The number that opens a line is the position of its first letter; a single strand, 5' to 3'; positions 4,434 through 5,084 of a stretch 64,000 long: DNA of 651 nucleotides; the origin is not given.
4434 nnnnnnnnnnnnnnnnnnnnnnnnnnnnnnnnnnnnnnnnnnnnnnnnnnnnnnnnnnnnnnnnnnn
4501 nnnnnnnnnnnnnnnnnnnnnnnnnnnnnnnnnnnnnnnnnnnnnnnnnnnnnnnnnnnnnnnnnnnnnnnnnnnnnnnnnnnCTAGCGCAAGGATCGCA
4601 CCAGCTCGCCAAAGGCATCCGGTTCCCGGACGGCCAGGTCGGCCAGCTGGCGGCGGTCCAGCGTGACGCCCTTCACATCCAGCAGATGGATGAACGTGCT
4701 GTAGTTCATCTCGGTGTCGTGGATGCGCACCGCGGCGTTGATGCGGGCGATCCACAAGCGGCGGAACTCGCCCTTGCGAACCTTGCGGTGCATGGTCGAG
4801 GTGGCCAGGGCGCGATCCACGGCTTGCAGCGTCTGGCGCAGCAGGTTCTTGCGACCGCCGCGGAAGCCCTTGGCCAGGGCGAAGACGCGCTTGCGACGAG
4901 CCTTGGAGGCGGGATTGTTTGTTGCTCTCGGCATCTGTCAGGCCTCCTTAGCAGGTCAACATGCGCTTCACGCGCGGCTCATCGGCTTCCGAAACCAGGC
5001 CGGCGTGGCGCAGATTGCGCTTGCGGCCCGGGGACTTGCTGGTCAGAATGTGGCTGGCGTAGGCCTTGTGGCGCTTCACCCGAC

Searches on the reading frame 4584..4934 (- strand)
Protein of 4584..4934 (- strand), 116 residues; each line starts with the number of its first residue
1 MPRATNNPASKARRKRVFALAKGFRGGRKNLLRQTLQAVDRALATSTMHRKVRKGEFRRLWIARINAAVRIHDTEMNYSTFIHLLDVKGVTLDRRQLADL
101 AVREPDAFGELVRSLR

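Call 51: find_encoding_contigs(protein=window:4584-4934:-, flank=10000, max_places=8)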
Protein window:4584-4934:- (116 aa): 5 contigs read that carry it; 5 places shown.
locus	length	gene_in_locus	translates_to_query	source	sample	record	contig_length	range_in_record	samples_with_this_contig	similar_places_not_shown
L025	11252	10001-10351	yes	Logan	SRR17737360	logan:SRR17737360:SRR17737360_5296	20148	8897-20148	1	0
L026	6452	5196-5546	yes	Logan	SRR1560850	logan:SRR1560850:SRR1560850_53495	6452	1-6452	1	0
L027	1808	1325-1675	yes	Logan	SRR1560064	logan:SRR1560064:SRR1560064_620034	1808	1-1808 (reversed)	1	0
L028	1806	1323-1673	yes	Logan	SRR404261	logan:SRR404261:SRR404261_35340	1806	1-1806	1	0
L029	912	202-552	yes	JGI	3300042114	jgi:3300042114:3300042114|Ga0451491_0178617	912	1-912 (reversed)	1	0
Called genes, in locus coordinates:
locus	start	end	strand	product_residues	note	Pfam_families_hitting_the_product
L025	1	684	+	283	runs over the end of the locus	-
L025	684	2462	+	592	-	-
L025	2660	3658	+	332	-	PF01073:3Beta_HSD, PF01370:Epimerase, PF02719:Polysacc_synt_2 (faint), PF04321:RmlD_sub_bind, PF07993:NAD_binding_4 (faint), PF16363:GDP_Man_Dehyd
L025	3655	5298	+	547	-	PF02563:Poly_export, PF22461:SLBB_2 (faint), PF10531:SLBB (faint)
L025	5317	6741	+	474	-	PF13727:CoA_binding_3, PF02397:Bac_transf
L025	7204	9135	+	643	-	PF02824:TGS, PF07973:tRNA_SAD, PF00587:tRNA-synt_2b, PF03129:HGTP_anticodon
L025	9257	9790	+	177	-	PF05198:IF3_N, PF00707:IF3_C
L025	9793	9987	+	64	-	PF01632:Ribosomal_L35p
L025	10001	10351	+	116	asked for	PF00453:Ribosomal_L20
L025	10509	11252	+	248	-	?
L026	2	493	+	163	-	?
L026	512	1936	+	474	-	PF13727:CoA_binding_3, PF02397:Bac_transf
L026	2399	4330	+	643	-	PF02824:TGS, PF07973:tRNA_SAD, PF00587:tRNA-synt_2b, PF03129:HGTP_anticodon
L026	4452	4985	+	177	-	PF05198:IF3_N, PF00707:IF3_C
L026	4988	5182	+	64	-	PF01632:Ribosomal_L35p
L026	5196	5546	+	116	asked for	PF00453:Ribosomal_L20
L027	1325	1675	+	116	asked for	PF00453:Ribosomal_L20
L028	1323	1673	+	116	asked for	PF00453:Ribosomal_L20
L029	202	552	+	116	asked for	PF00453:Ribosomal_L20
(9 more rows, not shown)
